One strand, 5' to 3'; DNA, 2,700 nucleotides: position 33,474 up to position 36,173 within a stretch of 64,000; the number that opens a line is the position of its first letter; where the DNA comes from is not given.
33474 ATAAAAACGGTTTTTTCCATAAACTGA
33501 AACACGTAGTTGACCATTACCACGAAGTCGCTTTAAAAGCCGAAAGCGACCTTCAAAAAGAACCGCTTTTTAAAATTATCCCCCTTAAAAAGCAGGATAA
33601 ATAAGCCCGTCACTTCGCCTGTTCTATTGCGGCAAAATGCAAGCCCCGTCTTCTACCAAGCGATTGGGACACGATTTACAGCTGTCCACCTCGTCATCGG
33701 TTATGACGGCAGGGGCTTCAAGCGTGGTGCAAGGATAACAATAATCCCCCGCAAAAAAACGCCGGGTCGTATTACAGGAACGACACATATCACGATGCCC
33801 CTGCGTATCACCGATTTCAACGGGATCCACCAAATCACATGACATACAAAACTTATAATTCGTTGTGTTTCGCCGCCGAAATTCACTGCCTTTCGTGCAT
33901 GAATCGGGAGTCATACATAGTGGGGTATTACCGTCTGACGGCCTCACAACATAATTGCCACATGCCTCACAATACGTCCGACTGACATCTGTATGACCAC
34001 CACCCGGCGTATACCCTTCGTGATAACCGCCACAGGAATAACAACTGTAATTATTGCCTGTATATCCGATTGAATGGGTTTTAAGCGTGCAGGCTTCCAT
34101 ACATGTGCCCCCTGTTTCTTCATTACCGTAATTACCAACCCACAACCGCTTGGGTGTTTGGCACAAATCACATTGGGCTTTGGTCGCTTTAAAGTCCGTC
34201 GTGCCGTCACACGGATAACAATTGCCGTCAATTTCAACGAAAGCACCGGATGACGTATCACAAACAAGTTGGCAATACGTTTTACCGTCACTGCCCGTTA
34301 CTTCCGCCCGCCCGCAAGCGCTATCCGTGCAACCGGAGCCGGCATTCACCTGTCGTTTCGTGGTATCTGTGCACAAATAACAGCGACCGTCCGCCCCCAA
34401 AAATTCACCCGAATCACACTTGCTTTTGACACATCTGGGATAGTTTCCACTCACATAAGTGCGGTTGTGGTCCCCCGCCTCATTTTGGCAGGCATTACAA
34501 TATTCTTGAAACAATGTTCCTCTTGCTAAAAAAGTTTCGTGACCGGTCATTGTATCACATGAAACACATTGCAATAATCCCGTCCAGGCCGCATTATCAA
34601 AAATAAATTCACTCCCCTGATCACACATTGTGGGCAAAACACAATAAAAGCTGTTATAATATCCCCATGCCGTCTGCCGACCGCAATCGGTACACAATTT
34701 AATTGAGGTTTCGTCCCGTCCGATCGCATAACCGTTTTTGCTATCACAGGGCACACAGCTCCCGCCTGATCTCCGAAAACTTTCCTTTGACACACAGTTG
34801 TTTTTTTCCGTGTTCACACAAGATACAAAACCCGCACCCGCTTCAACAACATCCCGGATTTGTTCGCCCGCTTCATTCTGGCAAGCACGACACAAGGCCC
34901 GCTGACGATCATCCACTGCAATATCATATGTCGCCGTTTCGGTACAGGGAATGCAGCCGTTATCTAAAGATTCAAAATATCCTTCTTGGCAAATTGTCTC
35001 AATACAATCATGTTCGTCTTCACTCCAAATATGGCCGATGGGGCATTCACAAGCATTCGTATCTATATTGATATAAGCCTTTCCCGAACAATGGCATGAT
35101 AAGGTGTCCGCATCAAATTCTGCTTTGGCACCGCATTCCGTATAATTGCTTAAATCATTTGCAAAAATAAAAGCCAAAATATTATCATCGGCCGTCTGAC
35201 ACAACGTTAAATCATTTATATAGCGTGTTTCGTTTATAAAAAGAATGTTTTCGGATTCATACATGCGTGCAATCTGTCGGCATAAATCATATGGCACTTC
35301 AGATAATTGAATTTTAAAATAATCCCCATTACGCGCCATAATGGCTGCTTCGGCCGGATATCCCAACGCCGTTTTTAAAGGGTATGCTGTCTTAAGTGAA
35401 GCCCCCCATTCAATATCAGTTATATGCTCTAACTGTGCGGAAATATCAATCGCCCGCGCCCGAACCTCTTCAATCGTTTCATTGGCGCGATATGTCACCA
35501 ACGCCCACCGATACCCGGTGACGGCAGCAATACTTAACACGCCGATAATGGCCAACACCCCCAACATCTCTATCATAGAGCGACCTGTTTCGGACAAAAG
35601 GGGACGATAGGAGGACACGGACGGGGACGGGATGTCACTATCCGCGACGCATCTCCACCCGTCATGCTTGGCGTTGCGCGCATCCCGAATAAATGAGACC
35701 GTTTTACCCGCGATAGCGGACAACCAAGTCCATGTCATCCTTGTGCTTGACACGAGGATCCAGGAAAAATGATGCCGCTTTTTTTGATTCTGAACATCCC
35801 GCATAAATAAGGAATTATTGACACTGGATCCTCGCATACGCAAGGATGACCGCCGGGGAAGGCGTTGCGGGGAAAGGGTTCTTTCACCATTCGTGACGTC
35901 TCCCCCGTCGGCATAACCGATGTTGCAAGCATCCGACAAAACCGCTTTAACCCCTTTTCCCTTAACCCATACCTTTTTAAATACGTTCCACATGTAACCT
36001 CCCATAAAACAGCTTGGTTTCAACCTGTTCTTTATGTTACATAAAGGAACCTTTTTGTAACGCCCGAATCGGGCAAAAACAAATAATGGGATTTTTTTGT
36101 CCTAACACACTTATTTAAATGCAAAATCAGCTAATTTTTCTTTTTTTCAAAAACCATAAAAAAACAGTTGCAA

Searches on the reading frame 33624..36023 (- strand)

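Call 7: search_protein_families(library=pfam, proteins=[window:33624-36023:-], max_evalue=1)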
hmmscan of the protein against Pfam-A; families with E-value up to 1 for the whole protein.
window:33624-36023:- (799 aa): 1 family
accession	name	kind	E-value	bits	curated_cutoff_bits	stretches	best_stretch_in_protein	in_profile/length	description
PF07963.17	N_methyl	-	0.48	10.5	21.2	1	149-167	8-26/27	Prokaryotic N-terminal methylation motif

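Call 8: search_protein_families(library=ncbifam, proteins=[window:33624-36023:-], max_evalue=1)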
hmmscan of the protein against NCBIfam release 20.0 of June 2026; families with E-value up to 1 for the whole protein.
window:33624-36023:- (799 aa): 0 families
